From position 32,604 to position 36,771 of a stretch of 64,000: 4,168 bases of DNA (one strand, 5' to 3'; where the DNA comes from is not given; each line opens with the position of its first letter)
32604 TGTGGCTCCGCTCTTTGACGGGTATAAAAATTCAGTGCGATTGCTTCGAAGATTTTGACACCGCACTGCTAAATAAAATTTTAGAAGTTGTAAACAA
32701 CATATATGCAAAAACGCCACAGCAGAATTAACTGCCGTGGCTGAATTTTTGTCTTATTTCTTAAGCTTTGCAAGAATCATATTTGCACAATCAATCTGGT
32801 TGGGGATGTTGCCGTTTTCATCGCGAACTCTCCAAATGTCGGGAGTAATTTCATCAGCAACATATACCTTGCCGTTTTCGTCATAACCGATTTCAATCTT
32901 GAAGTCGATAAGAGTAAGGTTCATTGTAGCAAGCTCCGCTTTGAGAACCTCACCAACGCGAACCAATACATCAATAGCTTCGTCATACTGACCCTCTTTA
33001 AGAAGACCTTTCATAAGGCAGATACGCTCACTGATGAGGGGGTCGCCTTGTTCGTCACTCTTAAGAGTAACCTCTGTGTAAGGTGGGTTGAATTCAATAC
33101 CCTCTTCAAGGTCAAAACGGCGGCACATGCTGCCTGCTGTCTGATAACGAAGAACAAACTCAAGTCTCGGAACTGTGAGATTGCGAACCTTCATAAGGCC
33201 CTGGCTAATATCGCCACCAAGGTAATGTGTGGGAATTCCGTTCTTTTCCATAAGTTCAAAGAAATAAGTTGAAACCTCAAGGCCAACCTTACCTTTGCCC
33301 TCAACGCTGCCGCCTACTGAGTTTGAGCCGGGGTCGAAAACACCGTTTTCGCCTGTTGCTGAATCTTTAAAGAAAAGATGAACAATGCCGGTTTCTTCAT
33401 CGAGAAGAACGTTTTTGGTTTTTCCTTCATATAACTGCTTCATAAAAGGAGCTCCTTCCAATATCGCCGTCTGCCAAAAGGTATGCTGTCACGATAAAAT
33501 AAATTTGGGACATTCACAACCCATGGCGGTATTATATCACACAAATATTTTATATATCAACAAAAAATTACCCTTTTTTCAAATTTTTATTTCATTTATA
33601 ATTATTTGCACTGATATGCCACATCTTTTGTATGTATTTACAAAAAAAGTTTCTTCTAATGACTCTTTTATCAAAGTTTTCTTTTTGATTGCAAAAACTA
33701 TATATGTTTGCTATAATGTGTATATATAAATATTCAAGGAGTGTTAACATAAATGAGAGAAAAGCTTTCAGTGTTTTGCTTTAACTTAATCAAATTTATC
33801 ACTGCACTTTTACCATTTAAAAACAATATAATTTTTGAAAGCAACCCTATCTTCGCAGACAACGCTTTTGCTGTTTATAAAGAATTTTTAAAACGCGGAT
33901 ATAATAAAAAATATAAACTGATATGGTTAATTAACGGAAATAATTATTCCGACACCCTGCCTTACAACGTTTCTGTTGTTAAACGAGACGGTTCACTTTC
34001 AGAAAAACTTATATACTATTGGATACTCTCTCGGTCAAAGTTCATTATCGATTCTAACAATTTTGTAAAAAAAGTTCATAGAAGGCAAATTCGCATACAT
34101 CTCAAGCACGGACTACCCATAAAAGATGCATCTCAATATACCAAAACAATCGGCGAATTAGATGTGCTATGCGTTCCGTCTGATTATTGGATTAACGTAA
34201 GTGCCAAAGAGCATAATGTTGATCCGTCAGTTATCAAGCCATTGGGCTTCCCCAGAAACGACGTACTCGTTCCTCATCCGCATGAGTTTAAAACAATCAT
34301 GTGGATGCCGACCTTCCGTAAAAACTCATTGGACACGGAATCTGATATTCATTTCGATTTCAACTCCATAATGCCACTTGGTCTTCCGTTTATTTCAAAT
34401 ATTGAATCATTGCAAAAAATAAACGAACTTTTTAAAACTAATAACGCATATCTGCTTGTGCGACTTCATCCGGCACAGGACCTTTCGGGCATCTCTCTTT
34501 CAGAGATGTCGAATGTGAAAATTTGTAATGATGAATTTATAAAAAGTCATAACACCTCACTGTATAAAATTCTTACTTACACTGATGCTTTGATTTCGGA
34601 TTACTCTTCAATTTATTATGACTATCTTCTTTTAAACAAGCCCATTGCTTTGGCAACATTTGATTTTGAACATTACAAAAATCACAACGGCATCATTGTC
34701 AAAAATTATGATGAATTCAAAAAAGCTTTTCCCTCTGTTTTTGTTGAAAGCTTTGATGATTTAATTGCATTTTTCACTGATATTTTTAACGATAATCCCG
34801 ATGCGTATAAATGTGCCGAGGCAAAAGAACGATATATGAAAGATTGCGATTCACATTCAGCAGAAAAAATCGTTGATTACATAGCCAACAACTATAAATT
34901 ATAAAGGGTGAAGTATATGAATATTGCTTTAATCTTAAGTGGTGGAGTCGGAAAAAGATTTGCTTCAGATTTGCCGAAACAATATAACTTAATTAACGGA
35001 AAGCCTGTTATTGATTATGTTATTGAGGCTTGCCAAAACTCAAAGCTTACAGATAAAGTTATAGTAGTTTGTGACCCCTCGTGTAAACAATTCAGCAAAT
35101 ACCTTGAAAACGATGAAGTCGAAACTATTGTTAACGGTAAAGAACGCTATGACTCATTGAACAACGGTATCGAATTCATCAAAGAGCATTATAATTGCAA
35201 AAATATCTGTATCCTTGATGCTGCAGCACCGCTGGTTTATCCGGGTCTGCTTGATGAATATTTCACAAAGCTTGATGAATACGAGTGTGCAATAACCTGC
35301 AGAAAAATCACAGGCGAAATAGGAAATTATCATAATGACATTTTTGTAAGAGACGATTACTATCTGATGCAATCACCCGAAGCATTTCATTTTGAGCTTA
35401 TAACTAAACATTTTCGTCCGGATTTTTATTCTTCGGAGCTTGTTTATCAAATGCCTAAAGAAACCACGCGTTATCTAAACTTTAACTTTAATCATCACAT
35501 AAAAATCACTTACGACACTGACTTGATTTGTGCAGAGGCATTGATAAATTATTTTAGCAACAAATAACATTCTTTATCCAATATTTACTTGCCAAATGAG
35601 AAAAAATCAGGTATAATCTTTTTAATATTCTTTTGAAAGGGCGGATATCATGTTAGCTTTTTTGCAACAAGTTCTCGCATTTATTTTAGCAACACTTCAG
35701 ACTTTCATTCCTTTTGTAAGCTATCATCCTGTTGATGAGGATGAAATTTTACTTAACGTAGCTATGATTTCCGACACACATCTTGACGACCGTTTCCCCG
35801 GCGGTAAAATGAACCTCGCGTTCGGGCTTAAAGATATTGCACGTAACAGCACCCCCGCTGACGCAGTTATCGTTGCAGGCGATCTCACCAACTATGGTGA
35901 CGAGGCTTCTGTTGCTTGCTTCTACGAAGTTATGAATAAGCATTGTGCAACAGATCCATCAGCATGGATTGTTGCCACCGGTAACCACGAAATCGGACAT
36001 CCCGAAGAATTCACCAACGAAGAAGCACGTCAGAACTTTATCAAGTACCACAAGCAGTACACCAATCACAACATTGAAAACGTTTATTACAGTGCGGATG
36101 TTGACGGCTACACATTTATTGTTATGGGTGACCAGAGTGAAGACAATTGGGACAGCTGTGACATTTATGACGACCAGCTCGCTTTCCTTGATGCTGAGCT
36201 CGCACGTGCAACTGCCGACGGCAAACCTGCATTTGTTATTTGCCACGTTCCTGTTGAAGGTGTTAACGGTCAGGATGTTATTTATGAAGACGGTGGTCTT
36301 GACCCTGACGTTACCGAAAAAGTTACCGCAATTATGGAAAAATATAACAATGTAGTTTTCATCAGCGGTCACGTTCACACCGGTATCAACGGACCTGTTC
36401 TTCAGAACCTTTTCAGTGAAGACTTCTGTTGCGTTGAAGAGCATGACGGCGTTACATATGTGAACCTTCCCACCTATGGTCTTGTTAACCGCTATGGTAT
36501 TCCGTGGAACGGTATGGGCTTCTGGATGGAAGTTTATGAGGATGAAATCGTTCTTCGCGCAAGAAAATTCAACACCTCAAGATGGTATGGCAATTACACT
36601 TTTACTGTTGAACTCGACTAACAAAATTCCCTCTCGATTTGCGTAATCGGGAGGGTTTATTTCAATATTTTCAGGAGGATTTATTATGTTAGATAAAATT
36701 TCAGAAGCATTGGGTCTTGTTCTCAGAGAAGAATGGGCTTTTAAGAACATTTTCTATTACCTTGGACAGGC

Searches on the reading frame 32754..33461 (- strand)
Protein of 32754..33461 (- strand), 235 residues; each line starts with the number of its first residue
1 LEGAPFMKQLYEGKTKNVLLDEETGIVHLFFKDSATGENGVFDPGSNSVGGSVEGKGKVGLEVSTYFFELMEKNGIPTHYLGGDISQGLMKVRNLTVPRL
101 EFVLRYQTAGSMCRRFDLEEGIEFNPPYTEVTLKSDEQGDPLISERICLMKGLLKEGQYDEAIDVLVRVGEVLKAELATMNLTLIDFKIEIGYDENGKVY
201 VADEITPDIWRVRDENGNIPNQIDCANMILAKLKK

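Call 82: search_protein_families(library=pfam, proteins=[window:32754-33461:-], max_evalue=0.001)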
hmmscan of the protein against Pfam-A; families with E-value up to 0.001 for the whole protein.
window:32754-33461:- (235 aa): 1 family
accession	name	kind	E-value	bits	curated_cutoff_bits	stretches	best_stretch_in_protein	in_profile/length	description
PF01259.24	SAICAR_synt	-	9.4e-42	143.8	20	1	9-217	1-201/233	SAICAR synthetase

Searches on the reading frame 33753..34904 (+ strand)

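Call 82: search_protein_families(library=pfam, proteins=[window:33753-34904:+], max_evalue=0.001)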
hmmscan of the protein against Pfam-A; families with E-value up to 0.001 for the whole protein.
window:33753-34904:+ (383 aa): 1 family
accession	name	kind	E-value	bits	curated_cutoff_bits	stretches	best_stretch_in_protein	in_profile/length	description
PF04464.20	Glyphos_transf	-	8e-43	147.2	22.1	1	21-378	10-366/367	CDP-Glycerol:Poly(glycerophosphate) glycerophosphotransferase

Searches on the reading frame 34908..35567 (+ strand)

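Call 82: search_protein_families(library=pfam, proteins=[window:34908-35567:+], max_evalue=0.001)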
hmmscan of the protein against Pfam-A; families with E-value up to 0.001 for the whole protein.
window:34908-35567:+ (219 aa): 4 families
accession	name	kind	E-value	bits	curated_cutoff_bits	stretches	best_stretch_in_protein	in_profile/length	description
PF01128.25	IspD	-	3.2e-22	79.8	27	1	7-213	3-219/221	2-C-methyl-D-erythritol 4-phosphate cytidylyltransferase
PF12804.13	NTP_transf_3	-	2.7e-11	44.3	27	1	7-146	1-133/160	MobA-like NTP transferase domain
PF02348.25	CTP_transf_3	-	3.6e-06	27.4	22.6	1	24-134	16-129/217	Cytidylyltransferase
PF00483.29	NTP_transferase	-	2.1e-05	24.7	21.2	1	7-70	2-69/245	Nucleotidyl transferase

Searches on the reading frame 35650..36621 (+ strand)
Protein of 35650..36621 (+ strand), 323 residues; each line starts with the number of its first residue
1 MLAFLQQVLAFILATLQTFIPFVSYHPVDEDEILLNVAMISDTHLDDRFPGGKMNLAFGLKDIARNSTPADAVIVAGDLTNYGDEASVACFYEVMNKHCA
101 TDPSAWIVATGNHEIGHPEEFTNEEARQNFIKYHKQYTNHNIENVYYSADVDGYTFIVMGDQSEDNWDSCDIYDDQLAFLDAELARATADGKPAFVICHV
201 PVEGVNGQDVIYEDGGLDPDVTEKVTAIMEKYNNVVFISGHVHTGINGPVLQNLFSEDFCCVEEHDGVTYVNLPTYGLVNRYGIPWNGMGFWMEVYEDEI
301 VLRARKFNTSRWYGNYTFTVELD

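Call 82: search_protein_families(library=pfam, proteins=[window:35650-36621:+], max_evalue=0.001)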
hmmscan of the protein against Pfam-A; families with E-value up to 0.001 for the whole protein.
window:35650-36621:+ (323 aa): 2 families
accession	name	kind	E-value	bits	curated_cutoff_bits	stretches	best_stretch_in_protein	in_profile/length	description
PF00149.33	Metallophos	-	3.2e-14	54.2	21.5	1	36-244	2-190/191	Calcineurin-like phosphoesterase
PF12850.12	Metallophos_2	-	7.7e-07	29.7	27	1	36-160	2-114/154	Calcineurin-like phosphoesterase superfamily domain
